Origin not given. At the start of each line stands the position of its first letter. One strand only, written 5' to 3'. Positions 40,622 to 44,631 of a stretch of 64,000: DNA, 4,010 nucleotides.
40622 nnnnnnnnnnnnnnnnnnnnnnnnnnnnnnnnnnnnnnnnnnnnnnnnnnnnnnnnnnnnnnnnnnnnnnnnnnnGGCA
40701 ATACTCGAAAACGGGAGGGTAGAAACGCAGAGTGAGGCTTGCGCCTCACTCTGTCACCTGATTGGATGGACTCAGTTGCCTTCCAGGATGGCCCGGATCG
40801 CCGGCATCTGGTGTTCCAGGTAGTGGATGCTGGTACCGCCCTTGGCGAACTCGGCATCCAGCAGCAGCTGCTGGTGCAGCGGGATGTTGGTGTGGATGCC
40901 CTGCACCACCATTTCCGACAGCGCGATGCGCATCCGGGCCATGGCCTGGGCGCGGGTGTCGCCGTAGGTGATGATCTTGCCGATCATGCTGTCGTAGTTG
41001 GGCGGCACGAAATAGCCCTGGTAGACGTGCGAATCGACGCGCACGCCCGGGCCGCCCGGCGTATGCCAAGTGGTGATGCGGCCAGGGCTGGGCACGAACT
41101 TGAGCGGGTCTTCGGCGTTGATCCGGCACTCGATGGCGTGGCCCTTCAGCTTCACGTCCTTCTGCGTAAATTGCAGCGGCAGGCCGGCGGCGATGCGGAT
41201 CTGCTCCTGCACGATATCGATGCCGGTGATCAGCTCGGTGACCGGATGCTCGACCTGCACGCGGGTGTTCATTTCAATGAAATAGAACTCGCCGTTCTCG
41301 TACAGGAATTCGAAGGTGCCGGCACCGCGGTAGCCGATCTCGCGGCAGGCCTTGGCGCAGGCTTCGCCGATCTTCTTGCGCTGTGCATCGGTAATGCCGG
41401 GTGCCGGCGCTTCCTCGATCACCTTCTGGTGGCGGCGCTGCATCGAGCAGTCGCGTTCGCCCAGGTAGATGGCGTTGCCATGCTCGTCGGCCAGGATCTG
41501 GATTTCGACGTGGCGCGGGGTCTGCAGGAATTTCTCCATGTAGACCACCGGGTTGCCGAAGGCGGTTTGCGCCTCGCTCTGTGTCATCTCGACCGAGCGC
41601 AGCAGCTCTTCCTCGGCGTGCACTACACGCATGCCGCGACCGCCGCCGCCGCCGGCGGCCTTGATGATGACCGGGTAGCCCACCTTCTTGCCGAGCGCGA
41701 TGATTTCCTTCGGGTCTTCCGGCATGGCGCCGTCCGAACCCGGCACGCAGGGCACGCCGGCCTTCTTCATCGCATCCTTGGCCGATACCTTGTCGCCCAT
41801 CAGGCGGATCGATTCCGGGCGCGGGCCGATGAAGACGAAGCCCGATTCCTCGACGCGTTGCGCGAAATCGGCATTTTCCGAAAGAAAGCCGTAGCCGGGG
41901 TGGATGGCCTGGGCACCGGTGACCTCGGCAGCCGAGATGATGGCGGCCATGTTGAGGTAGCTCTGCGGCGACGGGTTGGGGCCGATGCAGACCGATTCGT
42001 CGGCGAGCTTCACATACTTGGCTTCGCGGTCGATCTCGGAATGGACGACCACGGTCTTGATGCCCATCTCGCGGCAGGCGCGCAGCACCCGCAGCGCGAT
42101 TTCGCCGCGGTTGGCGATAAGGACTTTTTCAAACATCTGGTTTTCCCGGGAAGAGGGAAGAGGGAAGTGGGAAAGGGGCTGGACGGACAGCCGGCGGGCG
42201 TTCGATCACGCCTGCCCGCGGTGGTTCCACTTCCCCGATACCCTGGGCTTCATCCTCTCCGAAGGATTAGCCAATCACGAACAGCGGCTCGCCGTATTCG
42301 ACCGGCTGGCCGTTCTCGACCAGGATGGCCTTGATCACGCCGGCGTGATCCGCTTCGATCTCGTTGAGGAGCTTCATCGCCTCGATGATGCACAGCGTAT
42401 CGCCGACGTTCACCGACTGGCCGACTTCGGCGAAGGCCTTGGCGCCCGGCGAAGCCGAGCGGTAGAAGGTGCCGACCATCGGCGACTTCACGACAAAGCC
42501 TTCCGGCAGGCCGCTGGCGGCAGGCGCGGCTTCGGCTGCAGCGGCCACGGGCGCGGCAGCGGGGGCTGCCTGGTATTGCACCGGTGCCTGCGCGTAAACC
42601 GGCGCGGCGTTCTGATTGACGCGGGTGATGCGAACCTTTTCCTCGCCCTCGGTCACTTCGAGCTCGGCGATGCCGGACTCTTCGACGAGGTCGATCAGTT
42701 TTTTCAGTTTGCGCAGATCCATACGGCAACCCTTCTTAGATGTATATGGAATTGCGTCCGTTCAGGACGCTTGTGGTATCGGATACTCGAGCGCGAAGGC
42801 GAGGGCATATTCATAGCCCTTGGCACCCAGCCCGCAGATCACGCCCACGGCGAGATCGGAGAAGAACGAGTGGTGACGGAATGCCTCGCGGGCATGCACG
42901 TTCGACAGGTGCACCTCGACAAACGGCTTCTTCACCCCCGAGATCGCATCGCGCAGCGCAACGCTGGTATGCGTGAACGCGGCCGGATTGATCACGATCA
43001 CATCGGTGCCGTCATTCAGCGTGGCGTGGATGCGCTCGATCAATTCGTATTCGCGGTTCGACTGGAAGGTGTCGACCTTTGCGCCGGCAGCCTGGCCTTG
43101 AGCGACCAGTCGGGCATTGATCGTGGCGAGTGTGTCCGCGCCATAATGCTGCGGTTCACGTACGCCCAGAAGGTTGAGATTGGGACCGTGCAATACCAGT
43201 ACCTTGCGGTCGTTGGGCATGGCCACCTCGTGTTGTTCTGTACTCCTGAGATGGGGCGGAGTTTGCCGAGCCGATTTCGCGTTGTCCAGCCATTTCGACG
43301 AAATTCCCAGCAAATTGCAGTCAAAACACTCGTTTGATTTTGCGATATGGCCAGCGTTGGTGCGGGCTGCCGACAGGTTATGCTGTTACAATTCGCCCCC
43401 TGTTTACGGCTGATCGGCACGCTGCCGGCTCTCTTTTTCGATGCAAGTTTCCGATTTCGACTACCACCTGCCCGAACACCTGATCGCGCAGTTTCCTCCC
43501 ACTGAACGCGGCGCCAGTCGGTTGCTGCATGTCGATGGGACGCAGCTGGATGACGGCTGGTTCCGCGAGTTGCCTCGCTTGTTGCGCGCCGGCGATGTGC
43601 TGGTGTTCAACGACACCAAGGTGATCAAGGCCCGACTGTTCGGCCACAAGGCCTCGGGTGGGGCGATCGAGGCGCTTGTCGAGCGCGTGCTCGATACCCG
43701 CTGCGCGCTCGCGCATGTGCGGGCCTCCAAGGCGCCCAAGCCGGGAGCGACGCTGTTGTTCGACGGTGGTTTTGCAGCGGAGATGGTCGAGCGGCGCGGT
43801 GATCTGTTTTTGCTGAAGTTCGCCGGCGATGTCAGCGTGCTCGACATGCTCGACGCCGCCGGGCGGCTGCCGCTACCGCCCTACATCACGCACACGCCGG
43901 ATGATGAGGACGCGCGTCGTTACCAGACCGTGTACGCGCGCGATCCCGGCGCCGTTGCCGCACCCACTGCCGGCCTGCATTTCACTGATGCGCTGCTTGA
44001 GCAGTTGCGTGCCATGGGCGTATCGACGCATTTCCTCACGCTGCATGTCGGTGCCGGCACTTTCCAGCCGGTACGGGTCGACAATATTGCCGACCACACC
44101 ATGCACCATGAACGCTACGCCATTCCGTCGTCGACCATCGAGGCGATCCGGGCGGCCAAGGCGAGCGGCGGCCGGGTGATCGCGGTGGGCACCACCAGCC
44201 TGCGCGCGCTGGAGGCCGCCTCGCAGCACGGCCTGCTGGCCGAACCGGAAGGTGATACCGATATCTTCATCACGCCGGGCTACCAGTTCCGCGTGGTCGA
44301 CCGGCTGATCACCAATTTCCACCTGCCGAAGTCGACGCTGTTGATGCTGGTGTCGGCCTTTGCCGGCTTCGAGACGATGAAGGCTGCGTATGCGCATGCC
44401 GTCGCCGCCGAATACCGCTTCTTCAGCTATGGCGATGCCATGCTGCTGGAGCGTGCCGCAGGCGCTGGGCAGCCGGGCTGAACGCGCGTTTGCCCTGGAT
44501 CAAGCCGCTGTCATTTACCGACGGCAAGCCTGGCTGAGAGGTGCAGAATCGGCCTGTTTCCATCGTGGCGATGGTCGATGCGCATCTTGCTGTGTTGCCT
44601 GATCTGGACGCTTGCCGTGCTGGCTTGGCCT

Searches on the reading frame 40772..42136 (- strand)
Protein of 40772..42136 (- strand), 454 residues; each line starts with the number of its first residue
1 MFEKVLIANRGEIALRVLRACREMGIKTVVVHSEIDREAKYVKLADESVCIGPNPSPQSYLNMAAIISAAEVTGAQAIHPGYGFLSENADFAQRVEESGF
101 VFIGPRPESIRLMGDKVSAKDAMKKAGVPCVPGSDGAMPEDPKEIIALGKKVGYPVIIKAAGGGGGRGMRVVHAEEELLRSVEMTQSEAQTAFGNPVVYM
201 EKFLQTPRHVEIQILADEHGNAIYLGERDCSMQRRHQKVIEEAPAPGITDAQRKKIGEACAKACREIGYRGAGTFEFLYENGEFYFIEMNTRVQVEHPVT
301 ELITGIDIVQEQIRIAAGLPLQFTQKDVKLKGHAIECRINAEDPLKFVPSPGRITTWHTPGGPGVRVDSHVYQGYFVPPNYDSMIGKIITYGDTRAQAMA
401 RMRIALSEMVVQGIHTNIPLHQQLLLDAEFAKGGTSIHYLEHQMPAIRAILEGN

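Call 60: search_protein_families(library=pfam, proteins=[window:40772-42136:-], max_evalue=0.001)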
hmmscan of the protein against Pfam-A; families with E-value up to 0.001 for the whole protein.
window:40772-42136:- (454 aa): 7 families
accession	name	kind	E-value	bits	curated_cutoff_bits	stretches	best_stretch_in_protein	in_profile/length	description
PF02786.22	CPSase_L_D2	-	3.4e-84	282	19.8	1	115-322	1-209/211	Carbamoyl-phosphate synthase L chain, ATP binding domain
PF00289.28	Biotin_carb_N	-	3.4e-47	159.9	25.5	1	1-110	1-110/110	Biotin carboxylase, N-terminal domain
PF02785.25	Biotin_carb_C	-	2.4e-39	134.2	32.4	1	336-441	1-107/108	Biotin carboxylase C-terminal domain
PF07478.18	Dala_Dala_lig_C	-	2.7e-10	40.6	24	1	146-291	29-174/204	D-ala D-ala ligase C-terminus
PF02222.28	ATP-grasp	-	4.2e-10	40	27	1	140-293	17-163/179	ATP-grasp domain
PF02655.19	ATP-grasp_3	-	5.8e-07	30.2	23.2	1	114-294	2-158/160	ATP-grasp domain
PF01071.24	GARS_A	-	0.00026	21.3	27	1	114-206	1-91/194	Phosphoribosylglycinamide synthetase, ATP-grasp (A) domain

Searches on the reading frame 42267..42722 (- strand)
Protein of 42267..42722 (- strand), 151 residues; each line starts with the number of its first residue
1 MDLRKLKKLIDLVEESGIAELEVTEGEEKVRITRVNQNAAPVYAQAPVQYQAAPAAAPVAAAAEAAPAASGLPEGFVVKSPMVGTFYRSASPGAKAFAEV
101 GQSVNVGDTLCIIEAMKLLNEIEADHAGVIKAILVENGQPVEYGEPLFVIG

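Call 60: search_protein_families(library=pfam, proteins=[window:42267-42722:-], max_evalue=0.001)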
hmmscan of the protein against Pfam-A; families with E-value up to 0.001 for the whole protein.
window:42267-42722:- (151 aa): 2 families
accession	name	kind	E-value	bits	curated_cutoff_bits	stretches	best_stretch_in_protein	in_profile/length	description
PF00364.28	Biotin_lipoyl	-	1.4e-24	86.2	22.1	1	78-150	3-73/73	Biotin-requiring enzyme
PF13533.13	Biotin_lipoyl_2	-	1.9e-07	31.2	29.8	1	122-150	3-31/32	Biotin-lipoyl like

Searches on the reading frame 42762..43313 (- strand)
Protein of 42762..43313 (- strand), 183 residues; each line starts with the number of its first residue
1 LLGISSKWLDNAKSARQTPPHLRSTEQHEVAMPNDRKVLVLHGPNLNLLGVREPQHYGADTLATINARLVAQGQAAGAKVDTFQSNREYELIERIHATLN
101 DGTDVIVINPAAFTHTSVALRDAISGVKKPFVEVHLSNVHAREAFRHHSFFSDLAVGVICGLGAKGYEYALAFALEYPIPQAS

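Call 60: search_protein_families(library=pfam, proteins=[window:42762-43313:-], max_evalue=0.001)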
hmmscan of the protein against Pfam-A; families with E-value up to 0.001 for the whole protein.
window:42762-43313:- (183 aa): 1 family
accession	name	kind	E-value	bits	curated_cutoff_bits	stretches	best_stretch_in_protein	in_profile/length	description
PF01220.24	DHquinase_II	-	2.5e-57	192.9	23.3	1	37-173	1-136/138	Dehydroquinase class II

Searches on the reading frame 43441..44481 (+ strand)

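Call 60: search_protein_families(library=pfam, proteins=[window:43441-44481:+], max_evalue=0.001)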
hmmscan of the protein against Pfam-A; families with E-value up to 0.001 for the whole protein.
window:43441-44481:+ (346 aa): 1 family
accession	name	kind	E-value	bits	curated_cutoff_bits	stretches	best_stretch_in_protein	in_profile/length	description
PF02547.20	Queuosine_synth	-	5.6e-131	436.9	25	1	3-336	1-322/322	Queuosine biosynthesis protein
